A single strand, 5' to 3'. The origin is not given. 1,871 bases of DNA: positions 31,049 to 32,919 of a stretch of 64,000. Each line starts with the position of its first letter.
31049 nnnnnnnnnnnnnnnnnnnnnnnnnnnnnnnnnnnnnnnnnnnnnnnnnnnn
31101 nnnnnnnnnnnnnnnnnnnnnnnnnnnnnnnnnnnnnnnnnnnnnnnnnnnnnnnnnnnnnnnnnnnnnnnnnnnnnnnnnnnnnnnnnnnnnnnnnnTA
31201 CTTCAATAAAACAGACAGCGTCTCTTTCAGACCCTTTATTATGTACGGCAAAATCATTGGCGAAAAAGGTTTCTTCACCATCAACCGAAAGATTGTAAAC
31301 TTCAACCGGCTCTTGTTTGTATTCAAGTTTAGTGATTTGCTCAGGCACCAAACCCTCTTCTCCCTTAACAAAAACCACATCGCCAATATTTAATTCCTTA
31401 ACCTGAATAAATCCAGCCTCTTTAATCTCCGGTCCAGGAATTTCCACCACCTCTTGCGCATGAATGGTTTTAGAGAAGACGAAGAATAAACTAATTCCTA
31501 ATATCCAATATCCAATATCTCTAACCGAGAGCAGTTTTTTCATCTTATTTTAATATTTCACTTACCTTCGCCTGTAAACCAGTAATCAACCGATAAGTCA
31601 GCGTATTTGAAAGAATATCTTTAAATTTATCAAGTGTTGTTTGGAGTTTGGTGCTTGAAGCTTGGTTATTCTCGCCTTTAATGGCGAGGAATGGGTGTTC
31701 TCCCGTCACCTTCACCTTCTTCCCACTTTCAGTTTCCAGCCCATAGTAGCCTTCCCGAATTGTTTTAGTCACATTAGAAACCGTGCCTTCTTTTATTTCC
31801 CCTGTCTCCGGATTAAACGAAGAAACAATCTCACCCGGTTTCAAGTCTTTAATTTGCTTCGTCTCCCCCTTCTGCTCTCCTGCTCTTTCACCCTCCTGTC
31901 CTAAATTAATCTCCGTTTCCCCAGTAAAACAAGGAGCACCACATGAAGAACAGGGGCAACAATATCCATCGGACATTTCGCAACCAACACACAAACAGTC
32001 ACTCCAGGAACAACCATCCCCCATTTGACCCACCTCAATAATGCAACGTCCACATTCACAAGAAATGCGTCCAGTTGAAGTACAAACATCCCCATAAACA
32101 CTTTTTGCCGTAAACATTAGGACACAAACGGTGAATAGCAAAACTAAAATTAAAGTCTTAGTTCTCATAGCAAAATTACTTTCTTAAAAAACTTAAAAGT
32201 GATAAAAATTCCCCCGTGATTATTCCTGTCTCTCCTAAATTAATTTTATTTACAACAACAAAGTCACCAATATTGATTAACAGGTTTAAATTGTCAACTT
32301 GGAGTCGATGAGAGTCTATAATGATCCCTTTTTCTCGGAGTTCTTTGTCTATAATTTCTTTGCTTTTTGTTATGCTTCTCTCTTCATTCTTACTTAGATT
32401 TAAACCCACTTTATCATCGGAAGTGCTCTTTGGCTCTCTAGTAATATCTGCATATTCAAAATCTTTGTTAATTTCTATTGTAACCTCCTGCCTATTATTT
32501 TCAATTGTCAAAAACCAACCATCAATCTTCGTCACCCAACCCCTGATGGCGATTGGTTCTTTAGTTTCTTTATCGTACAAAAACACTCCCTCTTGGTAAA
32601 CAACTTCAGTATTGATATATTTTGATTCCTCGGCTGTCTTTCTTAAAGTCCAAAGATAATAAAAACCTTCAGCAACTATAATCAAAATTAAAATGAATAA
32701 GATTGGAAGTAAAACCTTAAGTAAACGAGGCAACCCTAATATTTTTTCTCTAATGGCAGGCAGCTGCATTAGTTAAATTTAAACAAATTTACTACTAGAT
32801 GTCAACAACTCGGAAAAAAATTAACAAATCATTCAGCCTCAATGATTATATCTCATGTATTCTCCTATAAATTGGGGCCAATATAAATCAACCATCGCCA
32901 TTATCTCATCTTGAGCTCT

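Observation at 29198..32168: Two adjacent secreted Cys-rich proteins carry complementary halves of a Hint (intein/Hedgehog-type) domain, resembling a split intein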

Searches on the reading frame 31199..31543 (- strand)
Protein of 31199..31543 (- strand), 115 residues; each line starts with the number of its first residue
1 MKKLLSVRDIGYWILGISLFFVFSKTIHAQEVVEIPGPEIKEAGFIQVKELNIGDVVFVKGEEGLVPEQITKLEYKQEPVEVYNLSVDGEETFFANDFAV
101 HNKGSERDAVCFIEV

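Call 51: search_protein_representatives(protein=window:31199-31543:-)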
Query: 115 residues. Proteins with E-value up to 0.001 (for the whole library): 355; up to 1e-10: 69; up to 1e-30: 13. The best 150 are listed.
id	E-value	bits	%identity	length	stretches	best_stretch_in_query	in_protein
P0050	1.2e-67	241.3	100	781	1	1-115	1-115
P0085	1.3e-58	212.2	41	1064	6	33-105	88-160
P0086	5.1e-39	149.1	44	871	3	43-105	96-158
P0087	7.4e-39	148.6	38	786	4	25-104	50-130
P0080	4.7e-35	136.3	65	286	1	1-105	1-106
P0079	2.5e-34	133.9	80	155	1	17-105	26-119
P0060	2.6e-34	133.9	70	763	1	2-105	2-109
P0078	8.0e-34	132.3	67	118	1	12-111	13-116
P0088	2.8e-33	130.6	42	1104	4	43-105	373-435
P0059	6.1e-33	129.5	74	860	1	15-106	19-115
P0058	2.3e-32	127.7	78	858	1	16-104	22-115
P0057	4.3e-32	126.8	73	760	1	18-108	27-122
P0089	5.6e-31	123.2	40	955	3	37-105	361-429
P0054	4.8e-28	113.7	65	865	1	17-105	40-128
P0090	1.0e-26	109.5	39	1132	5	45-105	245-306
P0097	5.1e-22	94.3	59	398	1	20-113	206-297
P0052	1.6e-20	89.5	62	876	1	19-105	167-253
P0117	4.3e-14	68.8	56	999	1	42-111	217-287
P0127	5.7e-13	65.2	55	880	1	44-107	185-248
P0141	5.3e-11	58.8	48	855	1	35-113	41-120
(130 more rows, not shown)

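Call 70: search_protein_families(library=pfam, proteins=[P0117, P0097, P0127, P0141], max_evalue=0.01)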
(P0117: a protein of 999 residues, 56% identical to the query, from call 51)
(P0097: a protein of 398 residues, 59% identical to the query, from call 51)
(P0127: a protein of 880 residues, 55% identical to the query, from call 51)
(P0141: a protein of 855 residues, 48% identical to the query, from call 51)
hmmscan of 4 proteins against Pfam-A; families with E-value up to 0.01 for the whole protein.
P0117 (999 aa): 5 families
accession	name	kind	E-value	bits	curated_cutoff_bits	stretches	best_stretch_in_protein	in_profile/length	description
PF01079.26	Hint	-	3.9e-10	40.1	29.7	1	128-253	12-136/213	Hint module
PF14890.11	Intein_splicing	-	4.5e-09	36.7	35.8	1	137-278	2-155/155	Intein splicing domain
PF07591.16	PT-HINT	-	1.5e-06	29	27.7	1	139-272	4-123/137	Pretoxin HINT domain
PF13403.11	Hint_2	-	6.8e-05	23.7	28.4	1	128-161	1-33/147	Hint domain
PF14623.11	Vint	-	0.00027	21.2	27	1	129-198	2-64/166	Hint-domain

P0097 (398 aa): 3 families
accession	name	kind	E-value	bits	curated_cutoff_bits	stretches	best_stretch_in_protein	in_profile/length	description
PF14890.11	Intein_splicing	-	1.4e-13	51.4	35.8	1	115-286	6-155/155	Intein splicing domain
PF01079.26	Hint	-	1e-09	38.8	29.7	1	94-206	11-116/213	Hint module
PF07591.16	PT-HINT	-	8.5e-06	26.5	27.7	1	225-282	72-126/137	Pretoxin HINT domain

P0127 (880 aa): 5 families
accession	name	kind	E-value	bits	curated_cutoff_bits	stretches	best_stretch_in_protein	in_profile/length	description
PF14890.11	Intein_splicing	-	4.2e-14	53.1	35.8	1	121-243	10-155/155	Intein splicing domain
PF07591.16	PT-HINT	-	4.5e-08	33.9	27.7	1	121-245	9-131/137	Pretoxin HINT domain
PF13620.12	CarboxypepD_reg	-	1e-05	26.2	32.3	1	531-578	15-61/82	Carboxypeptidase regulatory-like domain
PF01079.26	Hint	-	1.8e-05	24.8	29.7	1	120-216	27-134/213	Hint module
PF02018.23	CBM_4_9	-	0.0029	18.4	25.9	1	270-372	4-99/136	Carbohydrate binding domain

P0141 (855 aa): 2 families
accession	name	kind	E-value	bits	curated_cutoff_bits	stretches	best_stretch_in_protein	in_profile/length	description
PF17957.7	Big_7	-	2.6e-05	25.2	24.1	1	494-563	12-68/70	Bacterial Ig domain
PF23981.1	DUF7305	-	0.0033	17.8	27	0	712-770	45-107/185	Domain of unknown function (DUF7305)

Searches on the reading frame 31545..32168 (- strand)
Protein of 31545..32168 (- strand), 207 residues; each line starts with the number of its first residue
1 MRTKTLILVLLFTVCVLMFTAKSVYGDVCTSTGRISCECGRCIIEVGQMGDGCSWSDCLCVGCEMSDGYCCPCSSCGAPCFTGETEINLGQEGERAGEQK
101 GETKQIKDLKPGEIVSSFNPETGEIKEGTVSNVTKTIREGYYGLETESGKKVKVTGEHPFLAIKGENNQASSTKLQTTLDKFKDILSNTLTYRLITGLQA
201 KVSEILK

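Call 3: search_protein_families(library=pfam, proteins=[window:31545-32168:-], max_evalue=1)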
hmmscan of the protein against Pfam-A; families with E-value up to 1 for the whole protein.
window:31545-32168:- (207 aa): 3 families
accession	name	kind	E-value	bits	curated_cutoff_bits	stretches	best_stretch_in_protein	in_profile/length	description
PF14890.11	Intein_splicing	-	1.1e-06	28.9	35.8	1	100-168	6-77/155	Intein splicing domain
PF01079.26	Hint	-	1.2e-05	25.4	29.7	1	80-173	13-99/213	Hint module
PF14623.11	Vint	-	0.0087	16.3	27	1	79-160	1-64/166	Hint-domain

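Call 4: search_protein_families(library=ncbifam, proteins=[window:31545-32168:-], max_evalue=1)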
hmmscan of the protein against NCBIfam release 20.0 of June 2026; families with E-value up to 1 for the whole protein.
window:31545-32168:- (207 aa): 3 families
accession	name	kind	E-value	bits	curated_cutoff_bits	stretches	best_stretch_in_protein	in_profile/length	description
TIGR01445.1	intein_Nterm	domain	1.2e-08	35.8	24.5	1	80-161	1-82/83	intein N-terminal splicing region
NF005852.0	PRK07773.1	equivalog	2e-06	26.4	780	1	80-167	398-479/886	replicative DNA helicase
NF038162.1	RtcB_rel_intein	exception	0.06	11.3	1150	1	101-167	107-176/961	intein-containing RtcB family protein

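Call 5: find_homologous_proteins(query=window:31545-32168:-, max_evalue=0.001)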
Query window:31545-32168:- (207 aa): 49 proteins with E <= 0.001 among 121 candidates.
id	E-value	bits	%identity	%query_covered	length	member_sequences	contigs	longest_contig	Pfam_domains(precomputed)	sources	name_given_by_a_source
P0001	9.3e-134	461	100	100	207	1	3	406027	PF01079.26,PF14890.12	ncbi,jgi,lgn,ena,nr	ncbi:MAG TPA: Hint domain-containing protein [Patescibacteria group bacterium]|nr:Hint domain-contai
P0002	2.6e-65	238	71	75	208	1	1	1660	PF01079.26,PF14890.12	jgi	-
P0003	2.9e-60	221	55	100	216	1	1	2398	PF01079.26,PF14890.12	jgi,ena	-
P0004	3.2e-59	218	66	76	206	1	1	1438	PF01079.26,PF14890.12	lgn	-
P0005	5.8e-55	204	54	98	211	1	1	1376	PF01079.26,PF14890.12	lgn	-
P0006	1.6e-54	203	61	77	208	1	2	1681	PF01079.26,PF14890.12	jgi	jgi:hypothetical protein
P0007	2.2e-54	202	53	100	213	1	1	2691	PF01079.26,PF14890.12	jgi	-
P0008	4.6e-54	201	64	75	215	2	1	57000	PF01079.26,PF14890.12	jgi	jgi:hypothetical protein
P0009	2.5e-53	199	59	75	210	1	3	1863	PF01079.26,PF14890.12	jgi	jgi:hypothetical protein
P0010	3.8e-53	198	66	73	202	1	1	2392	PF01079.26,PF14890.12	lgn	-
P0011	1.9e-52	196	63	76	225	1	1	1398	PF01079.26,PF14890.12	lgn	-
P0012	1.5e-49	186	60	75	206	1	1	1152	PF01079.26,PF14890.12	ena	-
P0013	2.7e-49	185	66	67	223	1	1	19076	PF01079.26,PF14890.12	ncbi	-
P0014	6.9e-49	184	50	100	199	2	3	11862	PF01079.26,PF14890.12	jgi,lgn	-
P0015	4.2e-47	178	44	100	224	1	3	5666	PF01079.26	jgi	jgi:hypothetical protein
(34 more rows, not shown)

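Call 8: find_related_loci(query=A1, collection=genome_contigs, flank=6000)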
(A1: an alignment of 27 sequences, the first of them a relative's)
Query A1 (207 aa) in genome_contigs; peptide patterns used: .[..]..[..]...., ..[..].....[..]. (x = any residue, [..] = any of these).
33 stretches matched a pattern; 15 encode a relative of the query (tblastn E <= 1e-3); 15 distinct loci.
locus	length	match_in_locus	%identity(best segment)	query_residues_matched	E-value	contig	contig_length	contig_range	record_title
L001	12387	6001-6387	61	81-207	4e-41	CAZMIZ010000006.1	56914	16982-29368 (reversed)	MAG TPA_asm: uncultured Gammaproteobacteria bacterium isolate binchicken_co338_18 genome assembly, contig: NODE_106_leng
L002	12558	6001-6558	43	1-201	4e-35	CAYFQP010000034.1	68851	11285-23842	MAG TPA_asm: uncultured Gammaproteobacteria bacterium isolate ERP108616_co1_137 genome assembly, contig: k119_2141569, w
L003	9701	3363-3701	41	37-163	3e-13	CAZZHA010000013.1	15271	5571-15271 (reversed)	MAG TPA_asm: uncultured Gammaproteobacteria bacterium isolate binchicken_co364_299 genome assembly, contig: NODE_4707_le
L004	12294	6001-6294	37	58-161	6e-13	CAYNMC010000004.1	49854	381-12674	MAG TPA_asm: uncultured Pseudomonadales bacterium isolate SRP231805_co4_157 genome assembly, contig: k141_224227, whole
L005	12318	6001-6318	34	80-197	2e-12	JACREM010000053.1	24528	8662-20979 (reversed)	MAG: Candidatus Gottesmanbacteria bacterium isolate NC_groundwater_1699_Pr3_B-0.1um_43_117 SR-2_scaffold_141_1810898, wh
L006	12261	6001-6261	33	106-190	3e-8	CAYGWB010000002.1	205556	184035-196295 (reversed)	MAG TPA_asm: uncultured archaeon isolate ERP119294_co2_105 genome assembly, contig: k141_891702, whole genome shotgun se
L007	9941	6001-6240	33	103-184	8e-8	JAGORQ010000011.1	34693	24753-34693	Candidatus Shapirobacteria bacterium isolate Gw_Eff_bin_278 Gw_Eff_2248_length_34693_cov_4.792455, whole genome shotgun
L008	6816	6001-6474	31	19-175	1e-7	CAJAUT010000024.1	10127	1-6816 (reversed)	uncultured bacterium isolate Loc080925-6m_bin-0061 genome assembly, contig: bin-0061:24/34, whole genome shotgun sequenc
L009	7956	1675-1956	34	76-182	1e-7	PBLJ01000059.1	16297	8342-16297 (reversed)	MAG: Opitutia bacterium isolate SP241 MHASMcontig_3162294, whole genome shotgun sequence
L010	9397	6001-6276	30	80-179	8e-6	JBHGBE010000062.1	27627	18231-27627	MAG: Phycisphaerae bacterium isolate SBS.BIN.4 SBSBIN4_contig_62, whole genome shotgun sequence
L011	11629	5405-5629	34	80-165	8e-6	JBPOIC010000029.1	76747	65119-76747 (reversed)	MAG: Myxococcota bacterium isolate MAG_657 c_000000434307, whole genome shotgun sequence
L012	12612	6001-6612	34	104-175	7e-6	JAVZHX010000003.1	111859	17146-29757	MAG: Candidatus Micrarchaeia archaeon isolate DRTY-6_201901_bins_19 DRTY-6_201901_bins_19_scaffold_3, whole genome shotg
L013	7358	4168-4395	30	80-165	3e-5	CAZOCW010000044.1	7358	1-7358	MAG TPA_asm: uncultured archaeon isolate SRP272421_co2_118 genome assembly, contig: NODE_39892_length_7358_cov_3.731206,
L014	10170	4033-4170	42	115-161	1e-4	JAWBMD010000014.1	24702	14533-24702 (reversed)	MAG: Candidatus Aenigmatarchaeota archaeon isolate GXS_202007_bins_18 GXS_202007_bins_18_scaffold_14, whole genome shotg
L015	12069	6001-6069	65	139-161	5e-4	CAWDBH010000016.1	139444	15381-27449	MAG: uncultured Candidatus Micrarchaeota archaeon isolate MFD01689.bin.2.62 genome assembly, contig: contig_51365, whole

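Call 20: find_encoding_contigs(protein=P0001, flank=3000, max_places=4)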
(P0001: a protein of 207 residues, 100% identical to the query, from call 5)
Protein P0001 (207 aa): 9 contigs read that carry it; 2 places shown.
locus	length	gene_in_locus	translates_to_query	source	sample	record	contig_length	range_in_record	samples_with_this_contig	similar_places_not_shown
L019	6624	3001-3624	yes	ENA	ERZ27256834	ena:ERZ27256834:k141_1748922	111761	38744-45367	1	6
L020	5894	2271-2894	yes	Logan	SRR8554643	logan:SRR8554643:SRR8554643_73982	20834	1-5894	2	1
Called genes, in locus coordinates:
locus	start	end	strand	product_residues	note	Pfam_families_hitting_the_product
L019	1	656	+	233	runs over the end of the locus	-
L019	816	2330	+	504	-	-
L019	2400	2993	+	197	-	-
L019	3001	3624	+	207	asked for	PF01079:Hint (weak), PF14890:Intein_splicing (weak)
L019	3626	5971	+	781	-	-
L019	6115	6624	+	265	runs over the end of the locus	PF04085:MreC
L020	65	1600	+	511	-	-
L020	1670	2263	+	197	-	-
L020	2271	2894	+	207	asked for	PF01079:Hint (weak), PF14890:Intein_splicing (weak)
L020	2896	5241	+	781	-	-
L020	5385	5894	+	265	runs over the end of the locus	PF04085:MreC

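Call 23: find_related_loci(query=A1, collection=metagenome_contigs, flank=5000)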
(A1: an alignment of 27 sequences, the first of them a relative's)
Query A1 (207 aa) in metagenome_contigs; peptide patterns used: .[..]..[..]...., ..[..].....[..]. (x = any residue, [..] = any of these).
97 stretches matched a pattern; 65 encode a relative of the query (tblastn E <= 1e-3); 65 distinct loci.
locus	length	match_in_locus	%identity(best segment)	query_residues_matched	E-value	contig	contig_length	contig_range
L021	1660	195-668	71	52-207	9e-71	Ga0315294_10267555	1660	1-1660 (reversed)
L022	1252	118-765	55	1-207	1e-67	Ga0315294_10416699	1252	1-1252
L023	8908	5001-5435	66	69-207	2e-58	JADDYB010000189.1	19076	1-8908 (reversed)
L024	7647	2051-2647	50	1-206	1e-53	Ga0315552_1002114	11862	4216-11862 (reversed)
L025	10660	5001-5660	43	1-207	4e-49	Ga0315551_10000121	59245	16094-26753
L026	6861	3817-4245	56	53-206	3e-42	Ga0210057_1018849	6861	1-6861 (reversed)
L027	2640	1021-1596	43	3-205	9e-41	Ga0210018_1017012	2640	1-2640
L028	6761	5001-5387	54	63-207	1e-40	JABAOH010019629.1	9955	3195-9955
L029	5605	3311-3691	58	75-207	2e-39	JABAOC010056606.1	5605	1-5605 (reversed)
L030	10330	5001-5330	58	81-205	4e-35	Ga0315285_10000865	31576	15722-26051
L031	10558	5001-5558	43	1-201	9e-35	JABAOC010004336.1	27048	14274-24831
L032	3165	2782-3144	49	71-206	1e-34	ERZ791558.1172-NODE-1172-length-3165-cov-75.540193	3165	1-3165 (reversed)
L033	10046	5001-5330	56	81-205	4e-34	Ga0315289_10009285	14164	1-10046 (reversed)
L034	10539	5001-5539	67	1-206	5e-36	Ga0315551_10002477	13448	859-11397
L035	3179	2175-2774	38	2-191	8e-32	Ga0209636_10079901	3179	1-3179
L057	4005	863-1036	41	141-193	1e-6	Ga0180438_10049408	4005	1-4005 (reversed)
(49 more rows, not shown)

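Call 36: search_protein_families(library=pfam, proteins=[L023:5463-5738:+, L023:5735-6115:+, L026:4235-4588:+, L026:4624-4884:+, L057:1115-1357:+, L057:1362-1622:+, L029:3866-4129:+], max_evalue=0.01)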
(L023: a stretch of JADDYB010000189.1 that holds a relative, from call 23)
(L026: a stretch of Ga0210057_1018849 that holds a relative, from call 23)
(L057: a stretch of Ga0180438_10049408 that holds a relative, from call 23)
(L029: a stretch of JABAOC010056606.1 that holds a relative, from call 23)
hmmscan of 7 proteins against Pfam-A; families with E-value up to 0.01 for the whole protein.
L023:5463-5738:+ (91 aa): 2 families
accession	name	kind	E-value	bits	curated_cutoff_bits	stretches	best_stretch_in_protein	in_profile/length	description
PF04014.23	MazE_antitoxin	-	2.1e-08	34.4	24.7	1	13-54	2-44/48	Antidote-toxin recognition MazE, bacterial antitoxin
PF15937.10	PrlF_antitoxin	-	0.0063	17.1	32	0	13-50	2-40/99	prlF antitoxin for toxin YhaV_toxin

L023:5735-6115:+ (126 aa): 3 families
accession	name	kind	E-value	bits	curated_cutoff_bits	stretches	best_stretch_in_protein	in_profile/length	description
PF01850.27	PIN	-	2.4e-15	57.6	23.6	1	2-124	1-116/120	PIN domain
PF13470.12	PIN_3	-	0.0021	19.3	27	1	2-109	2-103/115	PIN domain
PF16289.11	PIN_12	-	0.0027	18.6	32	1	2-70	1-66/172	PIN domain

L026:4235-4588:+ (117 aa): 1 family
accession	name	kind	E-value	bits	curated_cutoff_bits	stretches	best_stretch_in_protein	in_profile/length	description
PF04365.19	BrnT_toxin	-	4.6e-25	88.2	34.5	1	32-110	1-77/77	Ribonuclease toxin, BrnT, of type II toxin-antitoxin system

L026:4624-4884:+ (86 aa): 1 family
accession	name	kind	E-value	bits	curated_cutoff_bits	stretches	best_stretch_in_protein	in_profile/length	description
PF12441.14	CopG_antitoxin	-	1.3e-28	100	28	1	6-82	2-78/79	CopG antitoxin of type II toxin-antitoxin system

L057:1115-1357:+ (80 aa): 0 families

L057:1362-1622:+ (86 aa): 4 families
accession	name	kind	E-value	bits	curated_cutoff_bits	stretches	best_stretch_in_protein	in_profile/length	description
PF05016.21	ParE_toxin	-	5.4e-05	24.1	23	1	4-80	2-86/89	ParE toxin of type II toxin-antitoxin system, parDE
PF24732.2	ParE_like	-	0.003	18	24.4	1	23-75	6-58/67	ParE-like toxin domain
PF05973.20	Gp49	-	0.0059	17.1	23.9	1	11-70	1-62/90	Phage derived protein Gp49-like (DUF891)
PF16314.11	DUF4954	-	0.0095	15.1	26.2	0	9-50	387-428/433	Domain of unknown function (DUF4954)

L029:3866-4129:+ (87 aa): 1 family
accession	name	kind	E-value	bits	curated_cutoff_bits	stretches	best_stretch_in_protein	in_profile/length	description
PF12441.14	CopG_antitoxin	-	8.8e-28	97.3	28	1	6-82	2-78/79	CopG antitoxin of type II toxin-antitoxin system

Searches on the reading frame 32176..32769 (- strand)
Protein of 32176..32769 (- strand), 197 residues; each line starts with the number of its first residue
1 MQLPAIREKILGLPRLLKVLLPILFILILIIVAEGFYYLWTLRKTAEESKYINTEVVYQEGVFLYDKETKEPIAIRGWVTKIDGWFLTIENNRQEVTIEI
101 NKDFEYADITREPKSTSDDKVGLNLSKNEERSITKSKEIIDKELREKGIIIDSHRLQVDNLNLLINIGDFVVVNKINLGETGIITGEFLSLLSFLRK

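Call 3: search_protein_families(library=pfam, proteins=[window:32176-32769:-], max_evalue=1)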
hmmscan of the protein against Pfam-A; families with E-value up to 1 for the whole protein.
window:32176-32769:- (197 aa): 0 families
